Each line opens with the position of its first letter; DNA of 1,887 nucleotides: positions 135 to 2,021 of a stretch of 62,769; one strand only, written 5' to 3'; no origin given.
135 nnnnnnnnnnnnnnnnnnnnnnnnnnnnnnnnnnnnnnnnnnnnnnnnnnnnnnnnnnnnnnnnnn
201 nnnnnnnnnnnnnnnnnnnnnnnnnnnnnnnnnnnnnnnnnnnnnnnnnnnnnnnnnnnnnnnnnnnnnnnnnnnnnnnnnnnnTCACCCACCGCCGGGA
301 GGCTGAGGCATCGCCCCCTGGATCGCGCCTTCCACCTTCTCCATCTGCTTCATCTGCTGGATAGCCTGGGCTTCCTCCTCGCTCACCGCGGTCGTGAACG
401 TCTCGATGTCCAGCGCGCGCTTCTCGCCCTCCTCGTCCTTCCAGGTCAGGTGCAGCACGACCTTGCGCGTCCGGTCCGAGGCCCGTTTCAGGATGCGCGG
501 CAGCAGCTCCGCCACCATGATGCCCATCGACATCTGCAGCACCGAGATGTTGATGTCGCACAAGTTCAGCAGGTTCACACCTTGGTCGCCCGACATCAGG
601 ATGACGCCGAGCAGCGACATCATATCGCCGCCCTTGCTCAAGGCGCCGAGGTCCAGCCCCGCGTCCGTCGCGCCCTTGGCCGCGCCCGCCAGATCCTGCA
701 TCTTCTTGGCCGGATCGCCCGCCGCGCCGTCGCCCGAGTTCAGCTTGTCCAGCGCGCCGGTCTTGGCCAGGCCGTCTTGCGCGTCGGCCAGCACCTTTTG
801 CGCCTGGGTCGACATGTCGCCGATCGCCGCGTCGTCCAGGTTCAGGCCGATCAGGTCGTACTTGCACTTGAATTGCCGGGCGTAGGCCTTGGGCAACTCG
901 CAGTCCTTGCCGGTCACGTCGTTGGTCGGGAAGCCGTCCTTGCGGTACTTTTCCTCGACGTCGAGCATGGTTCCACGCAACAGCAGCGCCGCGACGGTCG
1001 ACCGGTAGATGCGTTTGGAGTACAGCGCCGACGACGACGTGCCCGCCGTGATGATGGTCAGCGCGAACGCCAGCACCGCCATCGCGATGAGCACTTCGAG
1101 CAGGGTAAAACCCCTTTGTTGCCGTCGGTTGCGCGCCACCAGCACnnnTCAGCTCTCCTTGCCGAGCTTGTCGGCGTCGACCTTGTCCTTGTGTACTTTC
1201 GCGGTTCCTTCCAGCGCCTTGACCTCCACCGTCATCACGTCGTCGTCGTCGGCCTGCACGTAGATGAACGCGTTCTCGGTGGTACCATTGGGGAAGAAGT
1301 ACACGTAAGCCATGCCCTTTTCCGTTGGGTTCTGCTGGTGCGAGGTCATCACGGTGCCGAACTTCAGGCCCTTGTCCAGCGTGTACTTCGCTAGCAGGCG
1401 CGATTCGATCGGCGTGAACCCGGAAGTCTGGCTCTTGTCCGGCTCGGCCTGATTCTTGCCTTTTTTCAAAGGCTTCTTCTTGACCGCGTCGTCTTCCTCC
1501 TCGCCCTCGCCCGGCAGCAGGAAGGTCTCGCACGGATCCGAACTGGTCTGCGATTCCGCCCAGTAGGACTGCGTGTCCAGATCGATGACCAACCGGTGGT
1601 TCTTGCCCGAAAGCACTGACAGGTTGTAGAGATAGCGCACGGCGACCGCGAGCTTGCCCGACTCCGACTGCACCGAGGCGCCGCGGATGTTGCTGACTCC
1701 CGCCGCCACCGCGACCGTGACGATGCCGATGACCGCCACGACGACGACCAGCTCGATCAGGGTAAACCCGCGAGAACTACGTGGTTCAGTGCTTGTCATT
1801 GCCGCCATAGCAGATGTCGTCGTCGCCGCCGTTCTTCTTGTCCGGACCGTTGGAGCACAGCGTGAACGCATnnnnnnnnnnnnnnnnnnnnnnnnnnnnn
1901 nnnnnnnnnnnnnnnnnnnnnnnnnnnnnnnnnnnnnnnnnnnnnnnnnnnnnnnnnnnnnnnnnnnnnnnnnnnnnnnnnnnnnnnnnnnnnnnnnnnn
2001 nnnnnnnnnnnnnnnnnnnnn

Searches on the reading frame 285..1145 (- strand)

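Call 79: search_protein_families(library=pfam, proteins=[window:285-1145:-], max_evalue=0.00001)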
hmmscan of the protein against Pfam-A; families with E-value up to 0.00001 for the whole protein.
window:285-1145:- (286 aa): 1 family
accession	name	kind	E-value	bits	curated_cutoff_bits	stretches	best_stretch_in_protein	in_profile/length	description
PF07963.17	N_methyl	-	4.7e-09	35.9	21.2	1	7-32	1-26/27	Prokaryotic N-terminal methylation motif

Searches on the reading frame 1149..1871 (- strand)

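Call 79: search_protein_families(library=pfam, proteins=[window:1149-1871:-], max_evalue=0.00001)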
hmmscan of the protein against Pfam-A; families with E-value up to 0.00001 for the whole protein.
window:1149-1871:- (240 aa): 1 family
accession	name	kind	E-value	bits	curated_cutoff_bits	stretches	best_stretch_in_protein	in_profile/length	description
PF07963.17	N_methyl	-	3e-08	33.3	21.2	1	31-55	2-26/27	Prokaryotic N-terminal methylation motif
